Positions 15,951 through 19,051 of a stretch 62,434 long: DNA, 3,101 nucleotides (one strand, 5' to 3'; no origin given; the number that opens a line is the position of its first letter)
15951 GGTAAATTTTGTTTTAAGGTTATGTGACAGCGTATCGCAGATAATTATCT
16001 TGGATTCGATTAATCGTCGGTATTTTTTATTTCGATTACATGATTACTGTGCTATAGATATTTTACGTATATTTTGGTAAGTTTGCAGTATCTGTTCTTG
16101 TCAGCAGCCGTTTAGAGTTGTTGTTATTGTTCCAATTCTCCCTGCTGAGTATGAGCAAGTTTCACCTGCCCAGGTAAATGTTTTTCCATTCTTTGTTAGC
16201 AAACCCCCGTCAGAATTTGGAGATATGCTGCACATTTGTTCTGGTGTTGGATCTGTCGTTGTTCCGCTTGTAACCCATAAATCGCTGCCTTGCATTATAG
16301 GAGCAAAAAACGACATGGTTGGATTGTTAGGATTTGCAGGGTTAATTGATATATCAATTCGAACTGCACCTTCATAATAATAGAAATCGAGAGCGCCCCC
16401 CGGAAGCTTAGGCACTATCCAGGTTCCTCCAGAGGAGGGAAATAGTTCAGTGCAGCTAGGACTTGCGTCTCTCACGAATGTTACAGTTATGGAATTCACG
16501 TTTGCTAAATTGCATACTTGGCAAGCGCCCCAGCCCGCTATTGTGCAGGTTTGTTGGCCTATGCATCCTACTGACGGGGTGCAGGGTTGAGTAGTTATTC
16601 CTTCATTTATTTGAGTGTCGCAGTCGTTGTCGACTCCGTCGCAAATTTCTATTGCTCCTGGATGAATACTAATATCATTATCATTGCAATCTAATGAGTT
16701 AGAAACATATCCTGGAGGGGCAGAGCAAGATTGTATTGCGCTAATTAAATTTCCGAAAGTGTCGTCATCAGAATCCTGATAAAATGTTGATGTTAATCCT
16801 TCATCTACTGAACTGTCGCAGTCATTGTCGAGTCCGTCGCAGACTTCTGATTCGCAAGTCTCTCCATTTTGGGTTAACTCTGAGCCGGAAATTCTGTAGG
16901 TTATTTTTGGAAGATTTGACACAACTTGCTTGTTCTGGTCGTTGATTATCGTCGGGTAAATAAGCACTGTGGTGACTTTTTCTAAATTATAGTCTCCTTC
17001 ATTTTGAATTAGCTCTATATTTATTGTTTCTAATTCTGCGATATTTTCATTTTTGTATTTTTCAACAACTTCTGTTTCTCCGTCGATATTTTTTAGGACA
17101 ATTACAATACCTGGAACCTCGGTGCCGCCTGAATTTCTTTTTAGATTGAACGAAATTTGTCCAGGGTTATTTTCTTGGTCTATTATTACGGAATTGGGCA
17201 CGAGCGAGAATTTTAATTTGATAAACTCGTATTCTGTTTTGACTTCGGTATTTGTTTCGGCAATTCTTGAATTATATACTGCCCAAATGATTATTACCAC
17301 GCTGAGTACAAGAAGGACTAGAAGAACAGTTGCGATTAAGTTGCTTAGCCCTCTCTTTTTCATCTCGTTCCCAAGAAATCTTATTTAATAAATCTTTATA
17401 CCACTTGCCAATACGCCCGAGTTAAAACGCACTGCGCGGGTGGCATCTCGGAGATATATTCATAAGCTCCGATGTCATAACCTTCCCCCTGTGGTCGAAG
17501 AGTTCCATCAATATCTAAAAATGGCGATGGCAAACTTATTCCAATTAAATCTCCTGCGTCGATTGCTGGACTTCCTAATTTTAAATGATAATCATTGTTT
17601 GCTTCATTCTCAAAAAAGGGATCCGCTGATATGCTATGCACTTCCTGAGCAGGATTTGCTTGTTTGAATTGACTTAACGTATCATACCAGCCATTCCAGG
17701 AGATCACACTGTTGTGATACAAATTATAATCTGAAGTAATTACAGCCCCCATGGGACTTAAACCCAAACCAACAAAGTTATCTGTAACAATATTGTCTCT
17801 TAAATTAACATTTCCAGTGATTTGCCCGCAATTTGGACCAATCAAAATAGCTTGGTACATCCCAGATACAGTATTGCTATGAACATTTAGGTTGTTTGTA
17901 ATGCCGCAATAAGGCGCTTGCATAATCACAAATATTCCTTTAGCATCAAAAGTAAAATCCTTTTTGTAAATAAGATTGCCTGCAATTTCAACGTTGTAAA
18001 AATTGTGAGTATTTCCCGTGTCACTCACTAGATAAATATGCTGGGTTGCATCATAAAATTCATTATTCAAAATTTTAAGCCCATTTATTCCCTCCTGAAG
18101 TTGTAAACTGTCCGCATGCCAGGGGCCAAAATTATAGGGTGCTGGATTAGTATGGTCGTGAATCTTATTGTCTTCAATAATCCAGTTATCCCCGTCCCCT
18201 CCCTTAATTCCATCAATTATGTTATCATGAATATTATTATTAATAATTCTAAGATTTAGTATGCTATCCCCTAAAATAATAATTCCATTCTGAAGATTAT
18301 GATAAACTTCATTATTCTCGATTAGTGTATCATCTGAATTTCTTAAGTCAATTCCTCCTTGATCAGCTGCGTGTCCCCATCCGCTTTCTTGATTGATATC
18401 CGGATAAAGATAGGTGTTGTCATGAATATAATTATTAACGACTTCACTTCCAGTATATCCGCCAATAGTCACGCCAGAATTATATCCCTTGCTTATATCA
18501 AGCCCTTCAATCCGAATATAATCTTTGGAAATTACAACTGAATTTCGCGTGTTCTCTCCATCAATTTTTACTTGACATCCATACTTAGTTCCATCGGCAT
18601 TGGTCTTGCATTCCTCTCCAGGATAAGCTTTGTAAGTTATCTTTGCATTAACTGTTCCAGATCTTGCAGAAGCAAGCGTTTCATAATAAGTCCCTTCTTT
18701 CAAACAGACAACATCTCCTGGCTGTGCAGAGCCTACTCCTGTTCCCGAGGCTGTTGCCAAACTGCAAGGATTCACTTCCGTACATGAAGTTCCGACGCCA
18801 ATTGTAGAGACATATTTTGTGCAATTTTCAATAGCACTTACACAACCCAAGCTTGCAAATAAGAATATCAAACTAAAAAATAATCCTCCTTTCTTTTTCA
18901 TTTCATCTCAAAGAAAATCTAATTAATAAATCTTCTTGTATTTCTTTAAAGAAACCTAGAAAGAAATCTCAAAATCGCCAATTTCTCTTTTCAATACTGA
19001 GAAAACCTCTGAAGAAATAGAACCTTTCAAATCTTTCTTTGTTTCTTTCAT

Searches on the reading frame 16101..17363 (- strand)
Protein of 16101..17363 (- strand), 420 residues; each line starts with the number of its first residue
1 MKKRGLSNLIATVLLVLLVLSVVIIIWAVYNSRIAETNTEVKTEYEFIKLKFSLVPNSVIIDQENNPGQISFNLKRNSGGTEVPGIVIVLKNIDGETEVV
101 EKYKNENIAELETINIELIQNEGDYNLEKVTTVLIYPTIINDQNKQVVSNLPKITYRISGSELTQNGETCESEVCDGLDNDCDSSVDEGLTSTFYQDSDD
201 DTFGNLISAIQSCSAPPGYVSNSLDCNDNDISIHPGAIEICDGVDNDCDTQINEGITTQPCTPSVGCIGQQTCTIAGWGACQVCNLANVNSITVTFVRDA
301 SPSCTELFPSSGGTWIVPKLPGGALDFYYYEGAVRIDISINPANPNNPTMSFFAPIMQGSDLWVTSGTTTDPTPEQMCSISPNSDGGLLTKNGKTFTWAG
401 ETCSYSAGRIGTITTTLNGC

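Call 4: search_protein_families(library=pfam, proteins=[window:16101-17363:-], max_evalue=0.01)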
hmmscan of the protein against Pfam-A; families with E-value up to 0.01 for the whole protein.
window:16101-17363:- (420 aa): 1 family
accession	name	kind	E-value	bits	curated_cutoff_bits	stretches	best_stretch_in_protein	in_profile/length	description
PF11617.13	Cu-binding_MopE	-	4.2e-15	56.1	27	2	225-252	1-28/30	Putative metal-binding motif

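Call 5: search_protein_families(library=ncbifam, proteins=[window:16101-17363:-], max_evalue=1)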
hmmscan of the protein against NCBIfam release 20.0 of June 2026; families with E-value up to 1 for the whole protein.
window:16101-17363:- (420 aa): 4 families
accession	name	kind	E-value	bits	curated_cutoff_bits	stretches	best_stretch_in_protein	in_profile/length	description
TIGR02537.2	arch_flag_Nterm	domain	0.0077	15.7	20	1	3-28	2-27/33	archaellin/type IV pilin N-terminal domain-containing protein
TIGR02180.1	GRX_euk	equivalog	0.044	14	87.25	1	56-110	28-82/84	glutaredoxin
NF042931.1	SAG1386_EF1546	equivalog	0.065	13.3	80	1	3-42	23-64/158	SAG1386/EF1546 family surface-associated protein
TIGR03940.1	PGA_PgaD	equivalog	0.15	12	31.45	1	9-36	64-91/141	poly-beta-1,6-N-acetyl-D-glucosamine biosynthesis protein PgaD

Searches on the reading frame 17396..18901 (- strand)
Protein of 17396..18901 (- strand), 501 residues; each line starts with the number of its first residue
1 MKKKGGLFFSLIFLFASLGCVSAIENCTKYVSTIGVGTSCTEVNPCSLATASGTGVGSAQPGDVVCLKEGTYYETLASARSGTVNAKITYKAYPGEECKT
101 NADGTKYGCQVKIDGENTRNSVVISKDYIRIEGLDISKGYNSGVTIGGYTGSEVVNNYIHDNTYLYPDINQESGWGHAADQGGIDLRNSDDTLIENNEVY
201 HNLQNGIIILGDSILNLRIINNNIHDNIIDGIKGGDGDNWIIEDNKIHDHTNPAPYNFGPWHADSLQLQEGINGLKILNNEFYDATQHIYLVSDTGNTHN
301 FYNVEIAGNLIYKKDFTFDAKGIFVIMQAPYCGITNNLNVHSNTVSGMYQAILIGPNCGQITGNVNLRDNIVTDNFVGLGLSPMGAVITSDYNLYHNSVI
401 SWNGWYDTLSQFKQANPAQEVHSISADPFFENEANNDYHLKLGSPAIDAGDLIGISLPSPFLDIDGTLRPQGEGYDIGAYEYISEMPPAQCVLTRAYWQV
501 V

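Call 4: search_protein_families(library=pfam, proteins=[window:17396-18901:-], max_evalue=0.01)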
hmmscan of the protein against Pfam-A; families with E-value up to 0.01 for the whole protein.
window:17396-18901:- (501 aa): 2 families
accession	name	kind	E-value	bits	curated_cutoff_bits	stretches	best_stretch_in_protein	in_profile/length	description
PF13229.12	Beta_helix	-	5.1e-21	75.4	25.9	3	180-337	22-156/158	Right handed beta helix region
PF05048.19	NosD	-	0.00035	20.5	23.6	0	131-296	14-160/212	Periplasmic copper-binding protein (NosD)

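Call 5: search_protein_families(library=ncbifam, proteins=[window:17396-18901:-], max_evalue=1)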
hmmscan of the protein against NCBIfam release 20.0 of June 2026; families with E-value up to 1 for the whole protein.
window:17396-18901:- (501 aa): 3 families
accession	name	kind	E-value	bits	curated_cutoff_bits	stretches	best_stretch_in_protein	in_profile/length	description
NF041518.1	choice_anch_Q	domain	1.5e-10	41.2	25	1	437-482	16-57/58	choice-of-anchor Q domain-containing protein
TIGR03804.1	para_beta_helix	repeat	0.003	17.2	19.45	1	183-211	1-28/44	parallel beta-helix repeat protein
NF038177.1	epimerase_AlgG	equivalog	0.14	10.8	700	1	175-247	316-387/519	mannuronan 5-epimerase AlgG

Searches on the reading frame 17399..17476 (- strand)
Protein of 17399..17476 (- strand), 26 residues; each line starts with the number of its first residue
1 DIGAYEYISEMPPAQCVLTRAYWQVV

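Call 84: search_protein_families(library=ncbifam, proteins=[window:17399-17476:-], max_evalue=10)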
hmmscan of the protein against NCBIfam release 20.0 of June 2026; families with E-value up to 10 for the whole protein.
seq(26 aa): 0 families
